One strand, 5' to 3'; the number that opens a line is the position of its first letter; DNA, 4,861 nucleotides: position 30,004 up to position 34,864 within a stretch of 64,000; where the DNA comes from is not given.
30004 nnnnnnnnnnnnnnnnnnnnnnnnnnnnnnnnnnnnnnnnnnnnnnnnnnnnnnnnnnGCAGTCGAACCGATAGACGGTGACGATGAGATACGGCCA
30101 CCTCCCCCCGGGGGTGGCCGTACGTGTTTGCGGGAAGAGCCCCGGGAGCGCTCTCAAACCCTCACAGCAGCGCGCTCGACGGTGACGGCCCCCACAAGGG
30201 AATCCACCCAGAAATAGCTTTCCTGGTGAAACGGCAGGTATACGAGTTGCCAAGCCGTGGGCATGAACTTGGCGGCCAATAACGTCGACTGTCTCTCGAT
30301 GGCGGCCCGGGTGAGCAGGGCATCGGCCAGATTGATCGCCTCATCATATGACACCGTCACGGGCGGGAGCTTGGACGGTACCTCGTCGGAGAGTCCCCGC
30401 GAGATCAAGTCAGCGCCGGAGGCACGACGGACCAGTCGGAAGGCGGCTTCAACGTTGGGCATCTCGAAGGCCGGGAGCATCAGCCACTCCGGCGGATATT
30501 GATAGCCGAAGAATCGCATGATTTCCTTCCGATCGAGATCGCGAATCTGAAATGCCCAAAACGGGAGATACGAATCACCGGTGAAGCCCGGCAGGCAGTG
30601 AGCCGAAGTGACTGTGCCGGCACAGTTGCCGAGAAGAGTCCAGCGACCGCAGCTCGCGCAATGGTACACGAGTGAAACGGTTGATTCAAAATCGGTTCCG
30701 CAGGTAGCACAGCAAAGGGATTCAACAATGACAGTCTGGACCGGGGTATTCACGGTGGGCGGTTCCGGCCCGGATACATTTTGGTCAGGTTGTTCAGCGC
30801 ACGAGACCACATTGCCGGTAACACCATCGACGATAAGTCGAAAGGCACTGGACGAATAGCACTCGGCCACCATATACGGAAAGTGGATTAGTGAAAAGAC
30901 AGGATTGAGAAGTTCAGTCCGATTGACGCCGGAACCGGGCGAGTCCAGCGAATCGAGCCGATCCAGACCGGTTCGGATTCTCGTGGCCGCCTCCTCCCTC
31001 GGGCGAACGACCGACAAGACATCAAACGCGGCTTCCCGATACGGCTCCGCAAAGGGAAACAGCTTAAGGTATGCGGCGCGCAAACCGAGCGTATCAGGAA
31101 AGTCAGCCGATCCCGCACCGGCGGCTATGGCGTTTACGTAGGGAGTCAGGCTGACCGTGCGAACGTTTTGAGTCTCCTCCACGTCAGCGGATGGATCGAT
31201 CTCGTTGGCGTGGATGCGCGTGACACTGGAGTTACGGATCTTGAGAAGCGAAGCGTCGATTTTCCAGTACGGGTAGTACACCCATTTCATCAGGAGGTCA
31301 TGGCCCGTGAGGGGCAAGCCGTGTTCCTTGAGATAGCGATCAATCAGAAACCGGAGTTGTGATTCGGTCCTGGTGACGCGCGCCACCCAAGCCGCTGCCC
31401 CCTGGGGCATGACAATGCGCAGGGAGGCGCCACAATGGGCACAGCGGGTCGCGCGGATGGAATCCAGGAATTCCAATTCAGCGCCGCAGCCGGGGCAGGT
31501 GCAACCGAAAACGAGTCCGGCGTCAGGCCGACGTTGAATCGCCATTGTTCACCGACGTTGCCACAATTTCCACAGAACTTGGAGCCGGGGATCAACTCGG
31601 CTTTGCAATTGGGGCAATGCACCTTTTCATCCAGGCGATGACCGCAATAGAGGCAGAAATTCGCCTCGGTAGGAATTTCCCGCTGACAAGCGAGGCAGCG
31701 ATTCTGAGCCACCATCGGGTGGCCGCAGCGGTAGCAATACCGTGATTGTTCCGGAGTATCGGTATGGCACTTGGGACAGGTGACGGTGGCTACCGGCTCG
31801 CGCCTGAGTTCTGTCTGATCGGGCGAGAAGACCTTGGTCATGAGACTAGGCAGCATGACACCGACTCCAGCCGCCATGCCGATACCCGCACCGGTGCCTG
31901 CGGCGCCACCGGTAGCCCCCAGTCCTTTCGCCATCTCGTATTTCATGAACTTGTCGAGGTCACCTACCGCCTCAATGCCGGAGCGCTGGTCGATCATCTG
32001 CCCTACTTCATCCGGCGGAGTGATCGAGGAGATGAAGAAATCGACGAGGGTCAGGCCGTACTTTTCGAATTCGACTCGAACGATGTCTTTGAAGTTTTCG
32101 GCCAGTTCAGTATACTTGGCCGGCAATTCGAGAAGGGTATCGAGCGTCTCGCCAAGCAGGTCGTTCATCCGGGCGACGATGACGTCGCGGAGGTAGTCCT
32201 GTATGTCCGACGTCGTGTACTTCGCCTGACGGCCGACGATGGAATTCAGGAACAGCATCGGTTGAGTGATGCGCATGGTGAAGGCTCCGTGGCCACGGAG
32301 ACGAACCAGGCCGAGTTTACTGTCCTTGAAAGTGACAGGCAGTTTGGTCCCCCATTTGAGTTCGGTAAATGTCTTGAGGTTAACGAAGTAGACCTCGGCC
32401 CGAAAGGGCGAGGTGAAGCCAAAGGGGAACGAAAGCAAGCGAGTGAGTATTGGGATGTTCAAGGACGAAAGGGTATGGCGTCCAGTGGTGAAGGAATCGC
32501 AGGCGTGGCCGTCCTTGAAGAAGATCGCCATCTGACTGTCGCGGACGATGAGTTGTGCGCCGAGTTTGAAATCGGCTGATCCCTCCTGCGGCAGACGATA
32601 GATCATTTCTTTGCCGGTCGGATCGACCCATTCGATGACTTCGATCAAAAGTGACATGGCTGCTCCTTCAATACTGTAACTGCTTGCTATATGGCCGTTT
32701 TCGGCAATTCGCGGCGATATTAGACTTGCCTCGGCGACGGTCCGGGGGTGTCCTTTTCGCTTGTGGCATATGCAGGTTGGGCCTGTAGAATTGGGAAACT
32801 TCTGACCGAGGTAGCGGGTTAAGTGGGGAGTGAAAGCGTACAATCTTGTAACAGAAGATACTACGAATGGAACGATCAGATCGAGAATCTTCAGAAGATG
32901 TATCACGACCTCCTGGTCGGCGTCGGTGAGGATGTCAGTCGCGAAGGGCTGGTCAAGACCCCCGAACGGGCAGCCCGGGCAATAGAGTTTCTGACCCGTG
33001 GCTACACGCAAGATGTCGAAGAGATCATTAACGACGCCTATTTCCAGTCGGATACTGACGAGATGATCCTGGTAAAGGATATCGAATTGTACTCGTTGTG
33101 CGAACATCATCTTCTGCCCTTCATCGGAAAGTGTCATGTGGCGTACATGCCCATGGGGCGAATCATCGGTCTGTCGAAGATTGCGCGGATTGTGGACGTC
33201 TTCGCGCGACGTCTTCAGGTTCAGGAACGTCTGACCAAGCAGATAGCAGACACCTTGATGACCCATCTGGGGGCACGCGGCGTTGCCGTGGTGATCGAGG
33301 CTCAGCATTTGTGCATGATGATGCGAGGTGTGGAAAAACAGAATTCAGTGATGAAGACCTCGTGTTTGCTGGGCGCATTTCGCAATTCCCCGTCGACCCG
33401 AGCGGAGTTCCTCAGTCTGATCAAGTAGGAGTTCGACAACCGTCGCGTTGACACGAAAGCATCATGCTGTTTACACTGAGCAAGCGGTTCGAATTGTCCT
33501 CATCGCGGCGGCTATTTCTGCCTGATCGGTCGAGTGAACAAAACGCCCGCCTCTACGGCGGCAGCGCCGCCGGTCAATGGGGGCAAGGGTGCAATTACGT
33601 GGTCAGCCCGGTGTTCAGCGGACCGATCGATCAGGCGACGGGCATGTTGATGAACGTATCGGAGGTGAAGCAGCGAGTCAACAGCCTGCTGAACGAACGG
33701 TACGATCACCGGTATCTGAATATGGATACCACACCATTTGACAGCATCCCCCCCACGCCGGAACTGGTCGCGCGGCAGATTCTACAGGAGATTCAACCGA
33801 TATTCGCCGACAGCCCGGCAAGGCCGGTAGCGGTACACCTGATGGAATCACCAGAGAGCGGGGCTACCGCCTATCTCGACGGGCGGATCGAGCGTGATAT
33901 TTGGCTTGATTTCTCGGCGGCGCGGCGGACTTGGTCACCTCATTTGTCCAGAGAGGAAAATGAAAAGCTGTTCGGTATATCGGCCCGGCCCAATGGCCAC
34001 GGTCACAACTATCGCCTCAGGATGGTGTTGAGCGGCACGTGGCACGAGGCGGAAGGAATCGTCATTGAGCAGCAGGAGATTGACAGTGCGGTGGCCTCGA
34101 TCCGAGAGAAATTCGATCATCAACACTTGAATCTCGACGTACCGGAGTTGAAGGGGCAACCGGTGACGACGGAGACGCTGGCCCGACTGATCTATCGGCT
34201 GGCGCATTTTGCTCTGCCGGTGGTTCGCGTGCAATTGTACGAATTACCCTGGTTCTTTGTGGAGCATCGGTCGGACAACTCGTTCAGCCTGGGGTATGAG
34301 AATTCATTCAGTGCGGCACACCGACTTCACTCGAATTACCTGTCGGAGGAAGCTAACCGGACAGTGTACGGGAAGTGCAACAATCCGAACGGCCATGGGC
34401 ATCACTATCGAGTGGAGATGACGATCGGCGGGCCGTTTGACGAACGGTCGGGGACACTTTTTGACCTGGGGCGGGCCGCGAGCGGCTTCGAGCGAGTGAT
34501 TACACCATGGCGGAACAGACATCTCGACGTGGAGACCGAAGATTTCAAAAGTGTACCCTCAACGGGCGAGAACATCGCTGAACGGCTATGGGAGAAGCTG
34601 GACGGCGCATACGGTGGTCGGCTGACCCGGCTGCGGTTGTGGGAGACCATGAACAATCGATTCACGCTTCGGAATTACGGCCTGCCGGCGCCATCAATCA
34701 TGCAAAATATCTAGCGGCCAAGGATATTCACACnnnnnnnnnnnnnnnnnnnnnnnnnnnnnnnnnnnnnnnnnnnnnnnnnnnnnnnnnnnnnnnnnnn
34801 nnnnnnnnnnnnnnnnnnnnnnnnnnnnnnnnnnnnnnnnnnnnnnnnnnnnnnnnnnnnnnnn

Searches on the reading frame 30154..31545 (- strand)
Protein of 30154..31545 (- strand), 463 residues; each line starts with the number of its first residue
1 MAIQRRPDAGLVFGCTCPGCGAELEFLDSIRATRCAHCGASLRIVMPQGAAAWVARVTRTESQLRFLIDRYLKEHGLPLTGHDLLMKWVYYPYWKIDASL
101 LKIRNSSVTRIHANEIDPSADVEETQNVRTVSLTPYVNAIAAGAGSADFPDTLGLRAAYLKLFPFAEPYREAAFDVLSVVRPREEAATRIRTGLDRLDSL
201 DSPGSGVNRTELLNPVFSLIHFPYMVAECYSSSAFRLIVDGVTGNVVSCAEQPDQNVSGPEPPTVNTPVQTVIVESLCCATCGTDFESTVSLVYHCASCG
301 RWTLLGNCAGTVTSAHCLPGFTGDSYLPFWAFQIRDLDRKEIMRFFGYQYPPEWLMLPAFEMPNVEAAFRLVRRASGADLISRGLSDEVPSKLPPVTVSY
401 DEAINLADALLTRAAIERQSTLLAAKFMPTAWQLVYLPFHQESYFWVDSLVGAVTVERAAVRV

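Call 5: search_protein_families(library=pfam, proteins=[window:30154-31545:-], max_evalue=0.1)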
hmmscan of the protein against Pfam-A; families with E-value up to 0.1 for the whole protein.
window:30154-31545:- (463 aa): 4 families
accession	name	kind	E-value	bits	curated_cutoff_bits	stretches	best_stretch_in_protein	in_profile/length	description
PF09297.16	Zn_ribbon_NUD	-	0.0043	17.2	24.8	1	17-40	6-29/32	NADH pyrophosphatase zinc ribbon domain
PF09723.15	Zn_ribbon_8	-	0.023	15.1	34.4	0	17-43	8-38/41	Zinc ribbon domain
PF21344.3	Zn_ribbon_LysW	-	0.077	13.1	27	0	16-44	2-33/46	Alpha-aminoadipate carrier protein LysW-like, globular domain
PF12773.13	DZR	-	0.094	13.3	27.3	0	16-42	14-34/45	Double zinc ribbon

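Call 6: search_protein_families(library=ncbifam, proteins=[window:30154-31545:-], max_evalue=0.1)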
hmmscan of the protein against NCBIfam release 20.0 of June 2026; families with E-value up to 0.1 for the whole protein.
window:30154-31545:- (463 aa): 1 family
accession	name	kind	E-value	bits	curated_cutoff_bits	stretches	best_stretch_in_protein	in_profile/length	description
NF001607.0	PRK00398.1-4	equivalog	0.016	14.9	89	0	17-41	12-37/53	DNA-directed RNA polymerase subunit P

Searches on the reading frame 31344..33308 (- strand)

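Call 40: search_protein_families(library=pfam, proteins=[window:31344-33308:-], max_evalue=0.001)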
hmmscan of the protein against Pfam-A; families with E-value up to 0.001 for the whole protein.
window:31344-33308:- (654 aa): 8 families
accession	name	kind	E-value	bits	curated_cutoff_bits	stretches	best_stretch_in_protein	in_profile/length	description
PF13421.11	Band_7_1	-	6.8e-64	215.8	24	1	236-445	1-209/211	SPFH domain-Band 7 family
PF12773.13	DZR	-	7.4e-19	68.1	27.3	2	511-556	1-45/45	Double zinc ribbon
PF13240.11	Zn_Ribbon_1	-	3.8e-11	42.8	25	2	538-559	2-23/23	zinc-ribbon domain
PF01145.31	Band_7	-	1.4e-10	42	23.6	1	254-442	2-158/176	SPFH domain / Band 7 family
PF17032.10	Zn_ribbon_15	-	3.2e-07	31.5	28.9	0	508-529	52-73/73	zinc-ribbon family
PF13248.11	Zn_ribbon_3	-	7.6e-06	25.7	27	1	562-585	2-25/26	zinc-ribbon domain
PF18912.6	DZR_2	-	1.1e-05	25.6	27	0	509-542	22-56/56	Double zinc ribbon domain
PF24460.1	DUF7575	-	0.00013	21.7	28.5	0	535-560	3-28/28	Domain of unknown function (DUF7575)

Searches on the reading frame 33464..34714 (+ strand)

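Call 40: search_protein_families(library=pfam, proteins=[window:33464-34714:+], max_evalue=0.001)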
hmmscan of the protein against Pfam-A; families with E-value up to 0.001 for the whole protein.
window:33464-34714:+ (416 aa): 1 family
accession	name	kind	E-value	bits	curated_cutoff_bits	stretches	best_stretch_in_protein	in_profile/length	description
PF01242.24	PTPS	-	4.4e-61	204.7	22.4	3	279-403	5-119/121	6-pyruvoyl tetrahydropterin synthase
